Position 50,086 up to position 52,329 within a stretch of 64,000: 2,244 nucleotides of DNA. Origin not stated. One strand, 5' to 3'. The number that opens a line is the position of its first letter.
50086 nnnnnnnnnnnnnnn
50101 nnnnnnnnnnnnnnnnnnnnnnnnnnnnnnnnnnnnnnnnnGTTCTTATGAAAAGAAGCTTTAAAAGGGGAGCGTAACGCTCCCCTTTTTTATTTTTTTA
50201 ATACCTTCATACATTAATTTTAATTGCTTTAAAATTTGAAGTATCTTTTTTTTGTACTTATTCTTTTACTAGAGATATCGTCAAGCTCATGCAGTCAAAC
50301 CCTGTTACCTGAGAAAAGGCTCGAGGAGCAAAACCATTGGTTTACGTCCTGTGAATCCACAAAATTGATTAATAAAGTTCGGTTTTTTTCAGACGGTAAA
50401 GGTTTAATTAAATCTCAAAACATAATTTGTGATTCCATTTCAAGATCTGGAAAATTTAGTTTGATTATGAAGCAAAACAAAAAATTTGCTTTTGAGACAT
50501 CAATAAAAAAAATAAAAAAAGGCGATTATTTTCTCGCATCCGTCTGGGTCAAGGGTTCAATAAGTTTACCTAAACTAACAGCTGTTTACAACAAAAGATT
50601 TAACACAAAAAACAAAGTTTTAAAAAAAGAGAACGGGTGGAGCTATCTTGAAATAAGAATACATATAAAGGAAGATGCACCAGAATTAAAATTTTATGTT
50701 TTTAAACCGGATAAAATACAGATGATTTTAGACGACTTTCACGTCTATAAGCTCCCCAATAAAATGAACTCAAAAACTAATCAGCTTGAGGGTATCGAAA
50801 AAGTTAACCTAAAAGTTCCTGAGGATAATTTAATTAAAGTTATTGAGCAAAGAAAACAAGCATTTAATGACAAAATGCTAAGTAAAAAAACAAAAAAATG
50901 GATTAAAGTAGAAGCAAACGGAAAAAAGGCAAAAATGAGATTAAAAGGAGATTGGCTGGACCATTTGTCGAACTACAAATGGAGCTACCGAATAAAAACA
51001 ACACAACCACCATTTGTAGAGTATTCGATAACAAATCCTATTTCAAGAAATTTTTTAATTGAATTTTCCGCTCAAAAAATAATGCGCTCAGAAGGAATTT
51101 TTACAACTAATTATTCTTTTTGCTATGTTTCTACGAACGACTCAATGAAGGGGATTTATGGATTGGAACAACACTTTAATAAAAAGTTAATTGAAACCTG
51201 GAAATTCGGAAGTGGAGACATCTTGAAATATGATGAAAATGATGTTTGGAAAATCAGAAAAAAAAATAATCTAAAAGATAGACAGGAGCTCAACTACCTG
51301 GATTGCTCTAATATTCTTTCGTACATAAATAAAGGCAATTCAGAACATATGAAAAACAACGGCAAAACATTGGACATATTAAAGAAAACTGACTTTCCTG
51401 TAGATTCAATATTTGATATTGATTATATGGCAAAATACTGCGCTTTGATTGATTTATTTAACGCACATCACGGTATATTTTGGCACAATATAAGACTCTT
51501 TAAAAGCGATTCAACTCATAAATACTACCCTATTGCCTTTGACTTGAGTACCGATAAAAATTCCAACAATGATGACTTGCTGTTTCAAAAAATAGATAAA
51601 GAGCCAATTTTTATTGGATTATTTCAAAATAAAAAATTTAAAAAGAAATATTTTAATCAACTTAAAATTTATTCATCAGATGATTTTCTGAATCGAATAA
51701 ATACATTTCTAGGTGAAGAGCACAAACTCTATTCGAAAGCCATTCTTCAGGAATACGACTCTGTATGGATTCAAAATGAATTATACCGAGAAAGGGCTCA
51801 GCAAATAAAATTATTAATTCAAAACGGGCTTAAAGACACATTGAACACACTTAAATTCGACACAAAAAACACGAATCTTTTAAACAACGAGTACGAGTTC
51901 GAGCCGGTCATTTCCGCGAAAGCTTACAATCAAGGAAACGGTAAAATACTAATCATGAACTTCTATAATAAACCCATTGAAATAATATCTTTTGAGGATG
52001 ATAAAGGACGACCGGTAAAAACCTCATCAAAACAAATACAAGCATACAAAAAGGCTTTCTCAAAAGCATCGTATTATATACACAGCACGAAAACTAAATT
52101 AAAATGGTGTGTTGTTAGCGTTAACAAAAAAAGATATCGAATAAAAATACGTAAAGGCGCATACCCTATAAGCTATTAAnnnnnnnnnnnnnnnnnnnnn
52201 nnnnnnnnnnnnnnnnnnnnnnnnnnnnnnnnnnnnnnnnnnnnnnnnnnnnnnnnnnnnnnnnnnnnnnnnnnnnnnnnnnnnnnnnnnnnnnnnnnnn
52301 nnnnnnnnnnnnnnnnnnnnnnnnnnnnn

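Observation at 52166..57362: Sucrose-phosphate synthase - GH32-like - BshC operon (compatible solute and low-molecular-weight thiol co-expressed)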

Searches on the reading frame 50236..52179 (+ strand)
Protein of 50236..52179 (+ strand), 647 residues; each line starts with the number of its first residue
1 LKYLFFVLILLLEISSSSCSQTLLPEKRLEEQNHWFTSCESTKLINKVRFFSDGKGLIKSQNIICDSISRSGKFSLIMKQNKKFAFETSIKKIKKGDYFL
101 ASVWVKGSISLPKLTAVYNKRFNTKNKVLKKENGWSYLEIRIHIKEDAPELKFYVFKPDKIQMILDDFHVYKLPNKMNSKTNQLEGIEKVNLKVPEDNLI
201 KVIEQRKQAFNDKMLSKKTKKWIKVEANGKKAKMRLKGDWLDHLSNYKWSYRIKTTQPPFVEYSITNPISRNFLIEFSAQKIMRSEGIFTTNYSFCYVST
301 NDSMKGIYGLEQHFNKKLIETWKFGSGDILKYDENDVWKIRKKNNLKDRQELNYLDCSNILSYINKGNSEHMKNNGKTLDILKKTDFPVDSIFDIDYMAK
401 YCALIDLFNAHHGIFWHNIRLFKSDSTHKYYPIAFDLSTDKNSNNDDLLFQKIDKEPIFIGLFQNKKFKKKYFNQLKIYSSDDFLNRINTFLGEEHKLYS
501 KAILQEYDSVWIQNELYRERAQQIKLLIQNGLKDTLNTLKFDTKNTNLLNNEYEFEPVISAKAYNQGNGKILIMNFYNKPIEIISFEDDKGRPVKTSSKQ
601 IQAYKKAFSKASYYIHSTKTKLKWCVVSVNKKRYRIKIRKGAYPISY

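Call 3: search_protein_families(library=pfam, proteins=[window:50236-52179:+])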
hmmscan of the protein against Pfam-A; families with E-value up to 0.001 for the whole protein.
window:50236-52179:+ (647 aa): 0 families

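Call 4: search_protein_families(library=ncbifam, proteins=[window:50236-52179:+])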
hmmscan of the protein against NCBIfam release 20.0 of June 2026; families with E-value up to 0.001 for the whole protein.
window:50236-52179:+ (647 aa): 0 families
